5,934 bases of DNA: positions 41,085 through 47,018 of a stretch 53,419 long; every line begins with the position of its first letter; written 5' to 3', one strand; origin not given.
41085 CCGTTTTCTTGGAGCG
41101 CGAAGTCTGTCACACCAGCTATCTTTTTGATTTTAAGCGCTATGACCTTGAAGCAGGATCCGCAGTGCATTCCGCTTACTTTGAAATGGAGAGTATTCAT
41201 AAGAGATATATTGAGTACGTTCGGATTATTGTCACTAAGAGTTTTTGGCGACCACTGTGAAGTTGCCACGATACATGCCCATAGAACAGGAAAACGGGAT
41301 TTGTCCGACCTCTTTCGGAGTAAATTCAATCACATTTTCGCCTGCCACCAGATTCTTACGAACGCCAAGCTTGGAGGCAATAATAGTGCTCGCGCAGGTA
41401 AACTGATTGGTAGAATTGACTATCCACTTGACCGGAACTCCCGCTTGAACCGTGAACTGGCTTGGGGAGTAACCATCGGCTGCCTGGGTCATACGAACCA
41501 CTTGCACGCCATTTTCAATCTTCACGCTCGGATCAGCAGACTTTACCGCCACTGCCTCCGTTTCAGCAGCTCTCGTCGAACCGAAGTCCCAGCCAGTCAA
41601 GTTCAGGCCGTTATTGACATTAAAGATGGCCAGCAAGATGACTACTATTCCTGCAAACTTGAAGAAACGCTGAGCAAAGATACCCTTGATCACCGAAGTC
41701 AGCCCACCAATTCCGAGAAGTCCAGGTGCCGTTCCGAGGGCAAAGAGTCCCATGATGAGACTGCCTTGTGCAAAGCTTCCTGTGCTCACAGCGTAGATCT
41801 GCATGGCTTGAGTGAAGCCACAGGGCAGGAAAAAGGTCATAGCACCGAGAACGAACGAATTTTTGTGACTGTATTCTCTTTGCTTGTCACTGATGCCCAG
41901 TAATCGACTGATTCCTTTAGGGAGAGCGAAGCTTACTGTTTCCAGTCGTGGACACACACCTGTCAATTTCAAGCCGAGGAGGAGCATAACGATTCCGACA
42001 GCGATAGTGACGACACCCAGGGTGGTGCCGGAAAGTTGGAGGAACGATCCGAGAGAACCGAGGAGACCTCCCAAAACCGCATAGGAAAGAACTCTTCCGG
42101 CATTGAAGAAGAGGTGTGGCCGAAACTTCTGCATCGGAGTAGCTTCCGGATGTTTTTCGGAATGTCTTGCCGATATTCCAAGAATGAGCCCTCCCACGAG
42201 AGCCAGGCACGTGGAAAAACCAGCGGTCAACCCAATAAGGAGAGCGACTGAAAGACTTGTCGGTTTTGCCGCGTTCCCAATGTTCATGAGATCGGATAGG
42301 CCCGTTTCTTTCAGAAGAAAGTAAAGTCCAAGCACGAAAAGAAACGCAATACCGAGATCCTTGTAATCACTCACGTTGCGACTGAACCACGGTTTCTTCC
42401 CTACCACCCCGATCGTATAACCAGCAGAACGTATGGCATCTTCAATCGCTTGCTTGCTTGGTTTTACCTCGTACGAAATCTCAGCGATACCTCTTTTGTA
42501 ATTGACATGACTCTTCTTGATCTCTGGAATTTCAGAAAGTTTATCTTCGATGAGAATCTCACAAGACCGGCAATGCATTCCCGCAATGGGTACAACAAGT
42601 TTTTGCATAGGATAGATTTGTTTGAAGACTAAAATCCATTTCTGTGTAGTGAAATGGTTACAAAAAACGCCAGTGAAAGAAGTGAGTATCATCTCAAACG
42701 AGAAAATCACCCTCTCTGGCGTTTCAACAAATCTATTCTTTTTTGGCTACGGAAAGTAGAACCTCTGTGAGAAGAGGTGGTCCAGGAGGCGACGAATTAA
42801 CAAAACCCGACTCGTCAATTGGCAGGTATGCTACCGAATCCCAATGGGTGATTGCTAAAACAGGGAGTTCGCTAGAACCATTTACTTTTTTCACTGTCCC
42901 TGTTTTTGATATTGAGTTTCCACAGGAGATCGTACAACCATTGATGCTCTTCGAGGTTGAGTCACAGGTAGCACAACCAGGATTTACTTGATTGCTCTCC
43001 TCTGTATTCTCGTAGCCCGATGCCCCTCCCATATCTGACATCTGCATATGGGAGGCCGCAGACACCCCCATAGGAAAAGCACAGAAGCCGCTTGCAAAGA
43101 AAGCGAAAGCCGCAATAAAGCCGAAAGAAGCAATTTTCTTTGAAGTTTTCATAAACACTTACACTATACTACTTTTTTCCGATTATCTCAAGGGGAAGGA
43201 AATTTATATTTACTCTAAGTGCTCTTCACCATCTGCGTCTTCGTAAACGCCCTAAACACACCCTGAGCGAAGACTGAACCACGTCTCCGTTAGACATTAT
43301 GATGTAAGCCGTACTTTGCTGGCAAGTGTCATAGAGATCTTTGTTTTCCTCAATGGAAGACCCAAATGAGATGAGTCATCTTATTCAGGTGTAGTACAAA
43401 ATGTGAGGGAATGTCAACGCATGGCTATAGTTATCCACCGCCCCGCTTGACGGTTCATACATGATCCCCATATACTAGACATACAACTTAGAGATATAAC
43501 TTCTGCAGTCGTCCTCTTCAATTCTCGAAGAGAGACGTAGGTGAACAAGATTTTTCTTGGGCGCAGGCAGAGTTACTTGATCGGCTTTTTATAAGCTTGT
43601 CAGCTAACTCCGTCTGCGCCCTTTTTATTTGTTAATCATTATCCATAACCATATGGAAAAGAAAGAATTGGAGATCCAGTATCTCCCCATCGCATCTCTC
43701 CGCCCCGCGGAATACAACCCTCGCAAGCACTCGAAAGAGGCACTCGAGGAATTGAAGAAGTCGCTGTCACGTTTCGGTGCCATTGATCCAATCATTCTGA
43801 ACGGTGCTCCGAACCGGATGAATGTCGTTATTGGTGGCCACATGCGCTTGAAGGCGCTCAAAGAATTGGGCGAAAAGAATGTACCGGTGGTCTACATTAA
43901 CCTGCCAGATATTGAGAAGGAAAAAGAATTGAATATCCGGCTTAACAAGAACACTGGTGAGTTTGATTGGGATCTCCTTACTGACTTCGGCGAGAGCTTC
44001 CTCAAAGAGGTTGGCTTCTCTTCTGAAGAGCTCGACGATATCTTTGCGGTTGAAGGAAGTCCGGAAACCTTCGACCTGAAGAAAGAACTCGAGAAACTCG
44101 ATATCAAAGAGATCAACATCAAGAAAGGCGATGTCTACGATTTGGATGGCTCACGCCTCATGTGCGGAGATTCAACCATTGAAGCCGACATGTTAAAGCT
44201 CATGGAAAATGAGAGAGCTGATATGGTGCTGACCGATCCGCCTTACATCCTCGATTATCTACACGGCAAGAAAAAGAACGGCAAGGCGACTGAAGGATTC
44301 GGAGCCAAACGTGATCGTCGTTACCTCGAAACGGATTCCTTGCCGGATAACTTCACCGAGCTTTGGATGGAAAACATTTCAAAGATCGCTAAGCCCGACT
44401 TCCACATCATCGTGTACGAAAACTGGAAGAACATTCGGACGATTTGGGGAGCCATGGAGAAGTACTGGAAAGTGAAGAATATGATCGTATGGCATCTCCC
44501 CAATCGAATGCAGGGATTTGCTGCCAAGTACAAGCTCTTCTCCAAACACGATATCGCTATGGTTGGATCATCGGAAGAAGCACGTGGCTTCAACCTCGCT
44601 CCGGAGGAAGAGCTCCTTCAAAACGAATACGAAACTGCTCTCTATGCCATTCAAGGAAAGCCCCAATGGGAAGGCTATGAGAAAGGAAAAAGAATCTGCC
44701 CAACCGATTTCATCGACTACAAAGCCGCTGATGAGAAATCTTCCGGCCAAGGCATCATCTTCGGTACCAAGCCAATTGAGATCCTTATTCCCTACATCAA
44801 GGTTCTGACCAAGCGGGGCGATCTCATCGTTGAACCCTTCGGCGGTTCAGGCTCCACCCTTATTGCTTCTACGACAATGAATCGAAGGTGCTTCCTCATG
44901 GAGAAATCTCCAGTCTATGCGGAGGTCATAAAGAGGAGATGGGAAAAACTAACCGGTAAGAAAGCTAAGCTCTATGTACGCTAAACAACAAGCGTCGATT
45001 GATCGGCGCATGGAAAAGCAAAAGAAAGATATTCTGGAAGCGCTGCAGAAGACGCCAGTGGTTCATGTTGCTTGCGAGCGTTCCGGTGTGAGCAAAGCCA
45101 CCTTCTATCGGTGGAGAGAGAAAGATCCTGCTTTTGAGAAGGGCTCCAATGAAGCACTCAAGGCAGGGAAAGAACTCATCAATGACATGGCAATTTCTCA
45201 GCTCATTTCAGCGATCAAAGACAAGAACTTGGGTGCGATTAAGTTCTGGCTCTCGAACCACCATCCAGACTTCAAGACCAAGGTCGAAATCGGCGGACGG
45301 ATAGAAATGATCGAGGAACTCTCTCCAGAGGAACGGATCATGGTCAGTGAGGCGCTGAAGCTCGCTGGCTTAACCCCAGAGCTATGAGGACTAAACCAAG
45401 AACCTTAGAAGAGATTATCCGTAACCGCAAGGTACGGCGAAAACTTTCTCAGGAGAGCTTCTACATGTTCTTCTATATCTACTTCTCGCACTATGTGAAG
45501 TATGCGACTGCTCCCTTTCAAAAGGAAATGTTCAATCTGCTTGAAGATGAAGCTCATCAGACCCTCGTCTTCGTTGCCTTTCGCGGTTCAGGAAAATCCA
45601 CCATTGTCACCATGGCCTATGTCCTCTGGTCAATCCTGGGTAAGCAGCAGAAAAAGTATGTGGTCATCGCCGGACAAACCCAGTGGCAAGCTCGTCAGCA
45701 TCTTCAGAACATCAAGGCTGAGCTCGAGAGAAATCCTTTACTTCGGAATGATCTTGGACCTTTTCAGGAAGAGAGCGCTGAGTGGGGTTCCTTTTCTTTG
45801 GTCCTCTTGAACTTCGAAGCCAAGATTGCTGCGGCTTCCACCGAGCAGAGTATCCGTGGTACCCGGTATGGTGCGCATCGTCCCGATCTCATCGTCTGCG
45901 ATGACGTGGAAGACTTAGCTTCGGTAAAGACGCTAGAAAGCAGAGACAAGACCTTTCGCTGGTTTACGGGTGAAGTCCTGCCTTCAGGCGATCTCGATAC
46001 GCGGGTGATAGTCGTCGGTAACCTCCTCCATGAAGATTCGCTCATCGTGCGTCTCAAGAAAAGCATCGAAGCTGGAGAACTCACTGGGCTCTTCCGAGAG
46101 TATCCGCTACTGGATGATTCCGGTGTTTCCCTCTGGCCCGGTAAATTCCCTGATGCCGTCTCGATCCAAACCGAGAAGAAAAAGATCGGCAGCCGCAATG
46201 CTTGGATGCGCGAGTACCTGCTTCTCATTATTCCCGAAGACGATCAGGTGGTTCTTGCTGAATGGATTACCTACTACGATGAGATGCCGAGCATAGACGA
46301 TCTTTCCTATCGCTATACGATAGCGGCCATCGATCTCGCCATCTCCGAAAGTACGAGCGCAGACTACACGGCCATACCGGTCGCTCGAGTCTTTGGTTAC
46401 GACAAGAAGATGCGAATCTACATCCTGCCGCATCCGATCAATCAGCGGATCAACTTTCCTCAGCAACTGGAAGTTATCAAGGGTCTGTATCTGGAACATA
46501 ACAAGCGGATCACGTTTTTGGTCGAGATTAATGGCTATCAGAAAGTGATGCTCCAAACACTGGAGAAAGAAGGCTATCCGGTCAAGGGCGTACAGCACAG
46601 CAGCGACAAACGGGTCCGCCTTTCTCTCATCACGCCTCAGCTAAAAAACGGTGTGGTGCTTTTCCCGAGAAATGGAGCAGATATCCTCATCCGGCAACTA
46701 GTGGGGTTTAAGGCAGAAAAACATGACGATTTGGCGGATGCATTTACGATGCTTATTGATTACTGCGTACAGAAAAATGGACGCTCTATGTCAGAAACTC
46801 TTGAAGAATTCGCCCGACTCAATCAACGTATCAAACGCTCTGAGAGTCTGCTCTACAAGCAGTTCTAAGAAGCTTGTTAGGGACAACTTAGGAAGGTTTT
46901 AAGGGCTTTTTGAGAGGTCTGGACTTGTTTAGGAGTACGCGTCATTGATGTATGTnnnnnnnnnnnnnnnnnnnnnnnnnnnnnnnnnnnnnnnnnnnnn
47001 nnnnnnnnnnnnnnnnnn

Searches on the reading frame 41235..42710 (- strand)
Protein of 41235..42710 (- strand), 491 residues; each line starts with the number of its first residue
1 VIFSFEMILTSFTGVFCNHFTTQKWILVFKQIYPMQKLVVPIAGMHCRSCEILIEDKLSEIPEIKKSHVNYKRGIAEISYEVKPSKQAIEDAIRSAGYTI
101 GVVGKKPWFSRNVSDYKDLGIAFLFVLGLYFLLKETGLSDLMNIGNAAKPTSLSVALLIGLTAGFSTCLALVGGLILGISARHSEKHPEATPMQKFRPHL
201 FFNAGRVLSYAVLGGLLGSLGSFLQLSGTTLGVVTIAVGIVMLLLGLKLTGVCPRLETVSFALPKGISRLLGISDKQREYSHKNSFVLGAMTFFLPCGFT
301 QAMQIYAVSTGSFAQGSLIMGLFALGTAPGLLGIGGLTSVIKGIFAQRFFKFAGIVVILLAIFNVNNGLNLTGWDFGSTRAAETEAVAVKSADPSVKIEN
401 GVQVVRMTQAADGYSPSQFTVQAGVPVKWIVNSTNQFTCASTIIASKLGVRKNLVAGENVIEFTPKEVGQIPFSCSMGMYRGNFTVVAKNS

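Call 42: search_protein_families(library=pfam, proteins=[window:41235-42710:-], max_evalue=0.001)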
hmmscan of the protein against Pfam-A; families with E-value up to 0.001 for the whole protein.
window:41235-42710:- (491 aa): 3 families
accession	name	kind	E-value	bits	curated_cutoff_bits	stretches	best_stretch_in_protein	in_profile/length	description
PF13386.12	DsbD_2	-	5.4e-36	124.8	24.9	1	156-362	2-198/199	Cytochrome C biogenesis protein transmembrane region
PF00403.32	HMA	-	2.3e-12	47.5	24.8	1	40-99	2-62/62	Heavy-metal-associated domain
PF13473.12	Cupredoxin_1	-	3.5e-10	40.3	27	1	399-486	17-104/104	Cupredoxin-like domain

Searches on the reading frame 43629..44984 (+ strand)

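Call 42: search_protein_families(library=pfam, proteins=[window:43629-44984:+], max_evalue=0.001)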
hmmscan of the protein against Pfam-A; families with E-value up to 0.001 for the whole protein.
window:43629-44984:+ (451 aa): 3 families
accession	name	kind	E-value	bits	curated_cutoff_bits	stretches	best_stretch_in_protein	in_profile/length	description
PF01555.25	N6_N4_Mtase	-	1.3e-18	68.2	26.7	1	198-435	2-220/221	DNA methylase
PF02195.25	ParB_N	-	4.8e-11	43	26.3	1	15-96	2-84/95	ParB N-terminal domain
PF01170.24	UPF0020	-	7e-05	23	22.3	0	395-448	27-79/197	RMKL-like, methyltransferase domain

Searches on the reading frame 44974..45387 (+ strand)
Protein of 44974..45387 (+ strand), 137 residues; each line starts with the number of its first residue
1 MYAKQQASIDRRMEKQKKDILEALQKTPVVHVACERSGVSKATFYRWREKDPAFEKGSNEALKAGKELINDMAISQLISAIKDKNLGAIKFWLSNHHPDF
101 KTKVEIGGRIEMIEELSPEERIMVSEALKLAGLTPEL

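Call 45: search_protein_families(library=ncbifam, proteins=[window:44974-45387:+], max_evalue=0.01)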
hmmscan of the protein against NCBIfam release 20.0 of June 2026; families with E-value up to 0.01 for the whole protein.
window:44974-45387:+ (137 aa): 1 family
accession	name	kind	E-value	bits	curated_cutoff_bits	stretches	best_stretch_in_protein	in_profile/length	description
NF033516.0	transpos_IS3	equivalog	0.0047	16.2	160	1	14-63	87-136/369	IS3 family transposase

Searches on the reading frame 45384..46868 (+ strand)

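Call 42: search_protein_families(library=pfam, proteins=[window:45384-46868:+], max_evalue=0.001)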
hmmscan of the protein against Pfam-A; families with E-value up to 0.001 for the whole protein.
window:45384-46868:+ (494 aa): 2 families
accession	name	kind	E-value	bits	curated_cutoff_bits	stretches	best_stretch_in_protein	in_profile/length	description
PF17289.8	Terminase_6C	-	0.00013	22.4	22.6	1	315-458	2-152/155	Terminase RNaseH-like domain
PF05876.18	GpA_ATPase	-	0.00049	20.3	25.6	1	40-178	9-140/247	Phage terminase large subunit gpA, ATPase domain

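Call 43: search_protein_families(library=phrogs, proteins=[window:45384-46868:+], max_evalue=0.001)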
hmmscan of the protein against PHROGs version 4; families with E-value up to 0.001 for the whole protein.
window:45384-46868:+ (494 aa): 8 families
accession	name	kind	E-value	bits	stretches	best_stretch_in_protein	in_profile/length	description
phrog_38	-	head and packaging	2.8e-86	291.8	1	16-473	258-715/760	terminase large subunit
phrog_5573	-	head and packaging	1.8e-17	64.6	1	241-468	18-241/250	terminase large subunit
phrog_14112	-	unknown function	1.5e-12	48.5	1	55-198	92-243/247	-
phrog_979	-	head and packaging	7.6e-11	42.4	1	293-491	419-634/642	terminase large subunit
phrog_2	-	head and packaging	2.9e-09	37.3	1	44-465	268-596/807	terminase large subunit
phrog_4758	-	head and packaging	5e-09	36.8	1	15-226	9-219/243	terminase large subunit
phrog_5989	-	head and packaging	1.2e-07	32.2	1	42-162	142-252/347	terminase large subunit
phrog_17672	-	head and packaging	0.00048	20.2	1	46-189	54-194/395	terminase large subunit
